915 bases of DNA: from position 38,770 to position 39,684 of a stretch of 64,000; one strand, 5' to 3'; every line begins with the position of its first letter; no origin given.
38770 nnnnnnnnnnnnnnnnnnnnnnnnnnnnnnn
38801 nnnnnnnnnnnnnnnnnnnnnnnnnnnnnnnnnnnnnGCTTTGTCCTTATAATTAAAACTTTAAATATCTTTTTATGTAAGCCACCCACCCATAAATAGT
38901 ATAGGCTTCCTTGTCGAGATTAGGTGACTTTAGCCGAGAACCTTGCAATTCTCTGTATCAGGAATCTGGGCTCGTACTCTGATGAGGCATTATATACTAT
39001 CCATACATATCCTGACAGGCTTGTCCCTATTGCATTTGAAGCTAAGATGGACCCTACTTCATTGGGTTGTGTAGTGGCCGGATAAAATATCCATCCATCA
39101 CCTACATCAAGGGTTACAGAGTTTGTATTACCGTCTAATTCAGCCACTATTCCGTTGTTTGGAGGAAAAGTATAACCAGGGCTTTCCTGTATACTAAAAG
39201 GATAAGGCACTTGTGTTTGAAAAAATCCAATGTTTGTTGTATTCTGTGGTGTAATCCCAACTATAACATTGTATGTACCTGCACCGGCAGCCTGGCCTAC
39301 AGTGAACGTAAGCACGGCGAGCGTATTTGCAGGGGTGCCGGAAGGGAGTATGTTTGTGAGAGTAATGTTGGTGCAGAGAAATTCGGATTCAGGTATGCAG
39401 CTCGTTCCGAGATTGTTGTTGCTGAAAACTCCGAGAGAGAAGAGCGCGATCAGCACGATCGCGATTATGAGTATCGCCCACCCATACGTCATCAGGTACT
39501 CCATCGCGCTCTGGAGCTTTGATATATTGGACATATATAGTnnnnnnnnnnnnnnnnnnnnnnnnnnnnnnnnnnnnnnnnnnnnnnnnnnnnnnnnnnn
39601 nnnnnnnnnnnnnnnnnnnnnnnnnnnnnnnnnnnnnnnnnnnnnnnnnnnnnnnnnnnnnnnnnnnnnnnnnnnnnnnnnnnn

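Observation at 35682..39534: Pilin-like gene followed by a 1051-aa beta-propeller/Ig-like surface protein: candidate cell-surface attachment module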

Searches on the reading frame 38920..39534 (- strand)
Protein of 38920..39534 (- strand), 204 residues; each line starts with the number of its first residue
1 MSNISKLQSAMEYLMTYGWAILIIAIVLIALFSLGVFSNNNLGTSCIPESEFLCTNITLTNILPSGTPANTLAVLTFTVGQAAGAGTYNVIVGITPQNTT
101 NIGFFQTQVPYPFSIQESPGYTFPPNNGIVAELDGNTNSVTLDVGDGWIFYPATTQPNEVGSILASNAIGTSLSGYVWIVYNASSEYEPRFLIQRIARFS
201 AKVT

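Call 3: search_protein_families(library=pfam, proteins=[window:38920-39534:-], max_evalue=0.1)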
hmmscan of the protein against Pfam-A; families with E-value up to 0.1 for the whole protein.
window:38920-39534:- (204 aa): 0 families

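Call 4: search_protein_families(library=ncbifam, proteins=[window:38920-39534:-], max_evalue=0.1)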
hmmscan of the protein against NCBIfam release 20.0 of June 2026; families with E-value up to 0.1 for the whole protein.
window:38920-39534:- (204 aa): 0 families

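Call 9: find_homologous_proteins(query=window:38920-39534:-, max_evalue=0.01)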
Query window:38920-39534:- (204 aa): 2414 proteins with E <= 0.01 among 2766 candidates; the best 120 are listed.
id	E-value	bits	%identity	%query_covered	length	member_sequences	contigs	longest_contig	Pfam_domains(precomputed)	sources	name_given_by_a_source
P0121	5.2e-122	423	97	100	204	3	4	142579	-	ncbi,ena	-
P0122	3.4e-77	276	68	98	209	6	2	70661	-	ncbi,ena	-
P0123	3.0e-70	254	95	63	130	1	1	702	-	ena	-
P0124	5.6e-56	207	55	98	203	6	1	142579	-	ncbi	-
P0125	1.8e-55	206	53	98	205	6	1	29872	-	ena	-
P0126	6.6e-29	119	42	100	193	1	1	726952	-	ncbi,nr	ncbi:MAG: hypothetical protein KGH69_01615 [Candidatus Micrarchaeota archaeon]|nr:hypothetical prote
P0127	6.7e-29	119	42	99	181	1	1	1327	-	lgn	-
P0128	1.6e-25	108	41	98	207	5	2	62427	-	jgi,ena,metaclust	metaclust:\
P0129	3.7e-25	107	42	89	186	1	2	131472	-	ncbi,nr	ncbi:MAG: hypothetical protein KGI00_00070 [Candidatus Micrarchaeota archaeon]|nr:hypothetical prote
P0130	1.5e-23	101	41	19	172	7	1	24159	-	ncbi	ncbi:MAG: hypothetical protein RXP92_01205 [Candidatus Micrarchaeota archaeon]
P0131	2.1e-23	101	44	98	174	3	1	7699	-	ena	-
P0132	6.3e-23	99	42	98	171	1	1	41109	-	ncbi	ncbi:MAG: hypothetical protein ACP5HW_00500 [Candidatus Micrarchaeia archaeon]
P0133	8.6e-23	99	41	100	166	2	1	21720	-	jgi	-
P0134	1.1e-22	99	55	48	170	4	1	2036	-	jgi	-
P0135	1.7e-22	98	57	46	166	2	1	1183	-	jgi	-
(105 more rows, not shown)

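Call 19: predict_structure(alignment_id=A1)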
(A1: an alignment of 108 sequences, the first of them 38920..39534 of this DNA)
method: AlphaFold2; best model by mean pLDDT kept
length: 204 residues; sequences in the alignment: 108
mean_pLDDT: 76.8   pTM: 0.68
mean pLDDT of the five models: 76.8, 76.6, 76.4, 75.2, 74.3
residues with pLDDT >= 90: 59; 70-90: 80; 50-70: 49; < 50: 16
segments of 3 or more residues with pLDDT < 50: 114-125, 150-152
pLDDT, mean of each block of 10 residues (from residue 1): 59 80 94 71 84 93 87 91 83 81 59 47 49 80 71 54 86 90 81 90 93
secondary structure, 60 per line:
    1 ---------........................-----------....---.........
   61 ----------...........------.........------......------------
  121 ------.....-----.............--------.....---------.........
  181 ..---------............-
elements in order: H10-33 E45-48 E52-60 E71-81 E88-96 H103-108 E127-131 E137-149 E158-162 E172-182 E192-203

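Call 22: fold_search(model_id=the predicted structure, library=pdb)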
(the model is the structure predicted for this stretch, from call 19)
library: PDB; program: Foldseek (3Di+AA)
matches with E <= 10: 1044; with E <= 0.001: 0
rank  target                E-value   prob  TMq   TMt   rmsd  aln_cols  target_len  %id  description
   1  7ey2_A                7.8e-03  0.84  0.23  0.08  10.3       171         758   11  Bifunctional xylosidase/glucosidase LXYL D300N mutant with intermediate substrate xylose (released 2022-06-01)
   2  3wea_A                8.3e-03  0.93  0.29  0.40   9.5       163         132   12  Crystal structure of a Niemann-Pick type C2 protein from Japanese carpenter ant (released 2014-02-05)
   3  7ey2_C                9.3e-03  0.82  0.23  0.08  10.3       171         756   11  Bifunctional xylosidase/glucosidase LXYL D300N mutant with intermediate substrate xylose (released 2022-06-01)
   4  3sph                  1.0e-02  0.97  0.32  0.21   6.5       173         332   10  Inward rectifier potassium channel Kir2.2 I223L mutant in complex with PIP2 (released 2011-08-24)
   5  6kj0_A                1.2e-02  0.69  0.22  0.08  10.3       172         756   10  Bifunctional xylosidase/glucosidase LXYL mutant E529Q C2221 (released 2020-02-26)
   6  3spi                  1.4e-02  0.90  0.28  0.19   7.1       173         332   11  Inward rectifier potassium channel Kir2.2 in complex with PIP2 (released 2011-08-24)
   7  6jbs_A                1.4e-02  0.75  0.23  0.08  10.4       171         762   10  Bifunctional xylosidase/glucosidase LXYL (released 2020-02-12)
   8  3syp                  1.5e-02  0.90  0.29  0.21  15.6       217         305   10  Crystal structure of the G protein-gated inward rectifier K+ channel GIRK2 (Kir3.2) R201A mutant (released 2011-10-12)
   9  8b5l_v                1.6e-02  0.87  0.27  0.33   9.2       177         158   10  Cryo-EM structure of ribosome-Sec61-TRAP (TRanslocon Associated Protein) translocon complex (released 2023-03-01)
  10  7ey2_E                1.8e-02  0.63  0.23  0.08  11.0       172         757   10  Bifunctional xylosidase/glucosidase LXYL D300N mutant with intermediate substrate xylose (released 2022-06-01)
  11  7ey2_B                1.9e-02  0.60  0.22  0.08  10.7       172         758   10  Bifunctional xylosidase/glucosidase LXYL D300N mutant with intermediate substrate xylose (released 2022-06-01)
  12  3spc                  2.0e-02  0.89  0.29  0.20   7.0       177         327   10  Inward rectifier potassium channel Kir2.2 in complex with dioctanoylglycerol pyrophosphate (DGPP) (released 2011-08-24)
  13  4i8d_A                2.0e-02  0.63  0.21  0.08  11.0       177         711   13  Crystal Structure of Beta-D-glucoside glucohydrolase from Trichoderma reesei (released 2012-12-19)
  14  7ey1_A                2.0e-02  0.60  0.22  0.08  10.1       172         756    9  Bifunctional xylosidase/glucosidase LXYL with intermediate substrate xylose (released 2022-06-01)
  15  9n9j_6                2.2e-02  0.89  0.27  0.32   9.6       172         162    7  Structure of a GRP94 folding intermediate engaged with a CCDC134- and FKBP11-bound secretory translocon (released 2025-11-19)
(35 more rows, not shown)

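Call 25: search_protein_families(library=pfam, proteins=[window:38920-39534:-], max_evalue=10)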
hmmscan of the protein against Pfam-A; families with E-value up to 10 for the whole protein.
window:38920-39534:- (204 aa): 0 families

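Call 34: find_related_loci(query=A1, collection=genome_contigs, flank=10000)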
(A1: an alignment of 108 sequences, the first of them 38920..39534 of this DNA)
Query A1 (204 aa) in genome_contigs; peptide patterns used: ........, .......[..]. (x = any residue, [..] = any of these).
599 stretches matched a pattern (row limit reached: there are more); 544 encode a relative of the query (tblastn E <= 1e-3); the best 80 are kept; 78 distinct loci.
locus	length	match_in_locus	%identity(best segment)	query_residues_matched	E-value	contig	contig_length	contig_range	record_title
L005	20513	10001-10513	41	6-204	4e-30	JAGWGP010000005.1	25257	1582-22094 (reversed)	MAG: Candidatus Micrarchaeota archaeon isolate REEA50 REEA50_5_length_25257_cov_4.436616, whole genome shotgun sequence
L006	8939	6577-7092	38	6-204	4e-29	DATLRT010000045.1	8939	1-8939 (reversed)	MAG TPA_asm: Candidatus Acidiferrales bacterium isolate SMAG_U13911 k141_1003613, whole genome shotgun sequence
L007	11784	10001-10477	39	5-204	1e-28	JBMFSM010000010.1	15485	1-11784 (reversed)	MAG: Candidatus Micrarchaeia archaeon isolate KM4345-25 NODE_1137_length_15485_cov_11.357097, whole genome shotgun seque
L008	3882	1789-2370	39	1-204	1e-27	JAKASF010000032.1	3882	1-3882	MAG: Candidatus Micrarchaeota archaeon isolate YP1.bin29 NODE_19312_length_3882_cov_2.089481, whole genome shotgun seque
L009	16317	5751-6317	37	1-204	4e-25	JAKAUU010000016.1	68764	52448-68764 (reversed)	MAG: Candidatus Micrarchaeota archaeon isolate YP3.bin49 NODE_501_length_68764_cov_6.28337, whole genome shotgun sequenc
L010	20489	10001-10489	37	1-184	1e-24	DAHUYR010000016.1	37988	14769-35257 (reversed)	MAG TPA_asm: Candidatus Micrarchaeota archaeon isolate clean1671 k141_450494, whole genome shotgun sequence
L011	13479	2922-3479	37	6-202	2e-24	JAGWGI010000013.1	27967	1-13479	MAG: Candidatus Micrarchaeota archaeon isolate REEA36 REEA36-150_1850, whole genome shotgun sequence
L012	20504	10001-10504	38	1-204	5e-24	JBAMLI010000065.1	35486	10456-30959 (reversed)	MAG: archaeon isolate MAG1 ExploCarb_3808S_S2_324_length_35486_cov_47, whole genome shotgun sequence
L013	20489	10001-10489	38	6-204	6e-24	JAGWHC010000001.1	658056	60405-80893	MAG: Candidatus Micrarchaeota archaeon isolate REEA67 REEA67_1_length_658056_cov_14.283628, whole genome shotgun sequenc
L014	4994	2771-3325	36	6-204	7e-24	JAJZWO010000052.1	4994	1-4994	MAG: Candidatus Micrarchaeota archaeon isolate TL1-2.bin19 NODE_17915_length_4994_cov_12.6725, whole genome shotgun sequ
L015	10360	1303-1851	38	6-203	2e-23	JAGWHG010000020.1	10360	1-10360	MAG: Candidatus Micrarchaeota archaeon isolate REEA72 REEA72_20_length_10360_cov_3.286687, whole genome shotgun sequence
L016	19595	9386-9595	60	6-85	3e-23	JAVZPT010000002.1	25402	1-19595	MAG: Candidatus Micrarchaeaceae archaeon isolate DRTY-7_201709_bins_14 DRTY-7_201709_bins_14_scaffold_2, whole genome sh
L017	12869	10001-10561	36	6-204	3e-23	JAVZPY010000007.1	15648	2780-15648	MAG: Candidatus Micrarchaeaceae archaeon isolate DRTY-7_201709_bins_25 DRTY-7_201709_bins_25_scaffold_7, whole genome sh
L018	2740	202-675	39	5-204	7e-23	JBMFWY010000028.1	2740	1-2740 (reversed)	MAG: Candidatus Micrarchaeia archaeon isolate KM4364-30 NODE_28_length_2740_cov_5.954563, whole genome shotgun sequence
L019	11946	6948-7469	37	1-185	1e-22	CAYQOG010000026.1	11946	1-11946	MAG TPA_asm: Candidatus Micrarchaeota archaeon isolate SRP226684_co1_186 genome assembly, contig: NODE_4232_length_11946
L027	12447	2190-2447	53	5-99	1e-20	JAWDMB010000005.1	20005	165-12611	MAG: Candidatus Micrarchaeota archaeon isolate DS.bin.6 NODE_194_length_20005_cov_5.93532, whole genome shotgun sequence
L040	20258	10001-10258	49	6-101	1e-19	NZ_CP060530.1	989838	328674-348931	Candidatus Micrarchaeum sp. strain A_DKE chromosome, complete genome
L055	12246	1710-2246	34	1-203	1e-18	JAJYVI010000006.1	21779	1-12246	MAG: Candidatus Micrarchaeota archaeon isolate FK1.bin87 NODE_2322_length_21779_cov_1.763394, whole genome shotgun seque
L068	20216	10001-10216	57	3-81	1e-17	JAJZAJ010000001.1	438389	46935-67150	MAG: Candidatus Micrarchaeota archaeon isolate FK5.bin94 NODE_9_length_438389_cov_3.846621, whole genome shotgun sequenc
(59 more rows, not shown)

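Call 47: find_encoding_contigs(protein=P0121, flank=8000, max_places=3)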
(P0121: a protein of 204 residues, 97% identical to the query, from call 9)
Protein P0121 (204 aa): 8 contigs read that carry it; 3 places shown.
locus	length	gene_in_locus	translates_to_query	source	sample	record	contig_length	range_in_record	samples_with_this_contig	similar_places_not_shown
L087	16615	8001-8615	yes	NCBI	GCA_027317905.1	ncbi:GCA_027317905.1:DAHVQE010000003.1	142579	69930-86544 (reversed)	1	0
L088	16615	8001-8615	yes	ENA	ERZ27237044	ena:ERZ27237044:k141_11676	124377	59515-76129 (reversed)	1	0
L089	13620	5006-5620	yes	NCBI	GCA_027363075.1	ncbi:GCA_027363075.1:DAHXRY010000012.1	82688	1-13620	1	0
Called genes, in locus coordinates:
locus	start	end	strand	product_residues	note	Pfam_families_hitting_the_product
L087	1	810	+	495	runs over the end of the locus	PF00578:AhpC-TSA, PF08534:Redoxin (weak), PF01436:NHL (faint), PF13905:Thioredoxin_8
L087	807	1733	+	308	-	PF01380:SIS, PF10432:bact-PGI_C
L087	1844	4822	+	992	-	PF10282:Lactonase (faint)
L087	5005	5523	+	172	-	PF01909:NTP_transf_2 (weak), PF18765:Polbeta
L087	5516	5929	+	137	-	PF01934:HepT-like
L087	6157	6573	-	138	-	PF01592:NifU_N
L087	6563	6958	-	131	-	PF02629:CoA_binding (weak), PF13380:CoA_binding_2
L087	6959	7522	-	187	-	PF14378:PAP2_3 (faint), PF01569:PAP2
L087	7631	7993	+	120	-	PF18477:PIN_9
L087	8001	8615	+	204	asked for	-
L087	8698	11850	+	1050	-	PF21783:YNCE (faint), PF10282:Lactonase (faint), PF23414:Beta-prop_EML_2 (faint), PF23381:Beta-prop_IFT122_1st (weak), PF25174:Beta-prop_THOC3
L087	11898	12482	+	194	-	PF03876:SHS2_Rpb7-N, PF00575:S1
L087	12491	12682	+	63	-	PF06093:Spt4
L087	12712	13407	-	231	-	PF00254:FKBP_C (weak), PF22199:FKBP26_IF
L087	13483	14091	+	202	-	-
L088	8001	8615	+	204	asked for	-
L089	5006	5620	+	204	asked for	-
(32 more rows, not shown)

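Call 48: find_encoding_contigs(protein=P0122, flank=8000, max_places=2)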
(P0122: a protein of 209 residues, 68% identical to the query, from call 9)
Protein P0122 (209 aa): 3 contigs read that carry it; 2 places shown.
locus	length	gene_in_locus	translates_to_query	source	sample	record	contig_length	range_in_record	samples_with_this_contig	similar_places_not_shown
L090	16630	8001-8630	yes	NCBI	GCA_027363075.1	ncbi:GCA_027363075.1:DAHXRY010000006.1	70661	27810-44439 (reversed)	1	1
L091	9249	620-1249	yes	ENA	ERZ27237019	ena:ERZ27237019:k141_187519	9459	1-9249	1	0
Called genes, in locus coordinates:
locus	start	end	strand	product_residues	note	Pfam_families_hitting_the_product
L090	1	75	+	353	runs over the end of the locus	PF01300:Sua5_yciO_yrdC, PF03481:Sua5_C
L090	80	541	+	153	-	PF00293:NUDIX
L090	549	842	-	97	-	PF01796:OB_ChsH2_C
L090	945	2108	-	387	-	PF00108:Thiolase_N, PF00109:ketoacyl-synt (faint), PF22691:Thiolase_C_1, PF02803:Thiolase_C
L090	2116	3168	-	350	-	PF01154:HMG_CoA_synt_N (weak), PF08541:ACP_syn_III_C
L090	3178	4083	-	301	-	PF02775:TPP_enzyme_C, PF12367:PFO_beta_C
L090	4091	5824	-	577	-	PF01558:POR, PF01855:POR_N, PF02780:Transketolase_C (weak), PF17147:PFOR_II (weak)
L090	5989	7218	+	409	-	PF00368:HMG-CoA_red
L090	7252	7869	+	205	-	-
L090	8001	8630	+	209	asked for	-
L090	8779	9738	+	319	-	PF00297:Ribosomal_L3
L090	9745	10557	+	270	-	PF00573:Ribosomal_L4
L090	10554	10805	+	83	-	PF00276:Ribosomal_L23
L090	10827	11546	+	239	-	PF03947:Ribosomal_L2_C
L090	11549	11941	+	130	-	PF00203:Ribosomal_S19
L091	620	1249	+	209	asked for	-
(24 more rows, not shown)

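Call 49: find_encoding_contigs(protein=P0124, flank=8000, max_places=2)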
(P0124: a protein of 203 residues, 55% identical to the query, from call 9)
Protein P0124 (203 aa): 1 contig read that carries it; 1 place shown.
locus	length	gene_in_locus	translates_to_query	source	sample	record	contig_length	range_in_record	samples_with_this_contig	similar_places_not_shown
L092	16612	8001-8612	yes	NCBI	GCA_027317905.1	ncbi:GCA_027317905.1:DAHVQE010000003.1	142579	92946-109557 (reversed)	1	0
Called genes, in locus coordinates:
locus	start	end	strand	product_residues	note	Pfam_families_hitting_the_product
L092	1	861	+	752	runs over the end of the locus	PF18998:Flg_new_2 (weak)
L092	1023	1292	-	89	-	PF03685:UPF0147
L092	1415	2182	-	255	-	PF01026:TatD_DNase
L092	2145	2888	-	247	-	-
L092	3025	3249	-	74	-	PF01423:LSM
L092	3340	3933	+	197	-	-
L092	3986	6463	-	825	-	PF00317:Ribonuc_red_lgN, PF02867:Ribonuc_red_lgC, PF12637:TSCPD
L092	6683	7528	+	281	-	PF00892:EamA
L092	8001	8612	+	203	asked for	-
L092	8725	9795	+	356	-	PF18152:DAHP_snth_FXD, PF00793:DAHP_synth_1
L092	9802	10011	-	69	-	-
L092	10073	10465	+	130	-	PF13404:HTH_AsnC-type, PF13412:HTH_24, PF22451:NirdL-like_HTH (faint), PF01037:AsnC_trans_reg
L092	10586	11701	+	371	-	-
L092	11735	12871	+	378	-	PF01546:Peptidase_M20, PF07687:M20_dimer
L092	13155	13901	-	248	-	PF00483:NTP_transferase, PF12804:NTP_transf_3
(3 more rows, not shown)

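Call 66: search_protein_families(library=pfam, proteins=[L068:7165-8490:+, L068:3568-5169:+, L068:8578-9849:-, L068:2668-3564:+, L068:6208-7113:+, L068:12338-13462:+, L068:10659-11579:-], max_evalue=0.01)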
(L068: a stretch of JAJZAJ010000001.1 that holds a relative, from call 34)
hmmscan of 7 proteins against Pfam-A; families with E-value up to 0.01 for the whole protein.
L068:7165-8490:+ (441 aa): 3 families
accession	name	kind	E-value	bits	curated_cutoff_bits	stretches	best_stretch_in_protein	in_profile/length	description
PF00437.27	T2SSE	-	1.3e-32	113.4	24.9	1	63-303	6-257/370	Type II/IV secretion system protein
PF06414.18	Zeta_toxin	-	0.001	19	22.3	0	187-223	14-50/199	Zeta toxin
PF13555.12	AAA_29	-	0.0049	17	27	0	183-218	13-51/61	P-loop containing region of AAA domain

L068:3568-5169:+ (533 aa): 2 families
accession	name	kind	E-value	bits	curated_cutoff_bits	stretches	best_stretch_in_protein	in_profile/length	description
PF01943.22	Polysacc_synt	-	1e-28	101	28.2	1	29-303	6-271/274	Polysaccharide biosynthesis protein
PF13440.11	Polysacc_synt_3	-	2.7e-23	83.1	23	1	48-354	1-289/293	Polysaccharide biosynthesis protein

L068:8578-9849:- (423 aa): 2 families
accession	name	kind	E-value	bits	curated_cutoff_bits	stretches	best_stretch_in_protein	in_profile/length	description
PF00208.27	ELFV_dehydrog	-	1.7e-73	247.8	23.4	1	185-421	2-241/241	Glutamate/Leucine/Phenylalanine/Valine dehydrogenase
PF02812.23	ELFV_dehydrog_N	-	4.6e-56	188.5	25.3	1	38-165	1-128/129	Glu/Leu/Phe/Val dehydrogenase, dimerisation domain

L068:2668-3564:+ (298 aa): 1 family
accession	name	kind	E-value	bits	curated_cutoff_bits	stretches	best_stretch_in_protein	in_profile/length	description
PF13385.13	Laminin_G_3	-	4e-10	40.5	27.6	1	102-241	13-150/151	Concanavalin A-like lectin/glucanases superfamily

L068:6208-7113:+ (301 aa): 1 family
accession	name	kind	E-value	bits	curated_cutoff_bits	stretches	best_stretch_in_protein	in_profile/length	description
PF13385.13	Laminin_G_3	-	1.9e-16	61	27.6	1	99-243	3-151/151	Concanavalin A-like lectin/glucanases superfamily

L068:12338-13462:+ (374 aa): 3 families
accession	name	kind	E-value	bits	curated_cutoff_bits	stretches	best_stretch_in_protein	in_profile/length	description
PF00091.31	Tubulin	-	5.1e-42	144.7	33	1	53-213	1-189/190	Tubulin/FtsZ family, GTPase domain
PF12327.13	FtsZ_C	-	7.6e-29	100.3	27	1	261-355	1-95/95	FtsZ family, C-terminal domain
PF00899.27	ThiF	-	0.00026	20.7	28.1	1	46-81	15-50/238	ThiF family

L068:10659-11579:- (306 aa): 1 family
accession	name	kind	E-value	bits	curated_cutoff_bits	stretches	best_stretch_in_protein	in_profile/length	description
PF01866.22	Diphthamide_syn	-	1.1e-67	229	33.2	1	7-300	1-295/302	Putative diphthamide synthesis protein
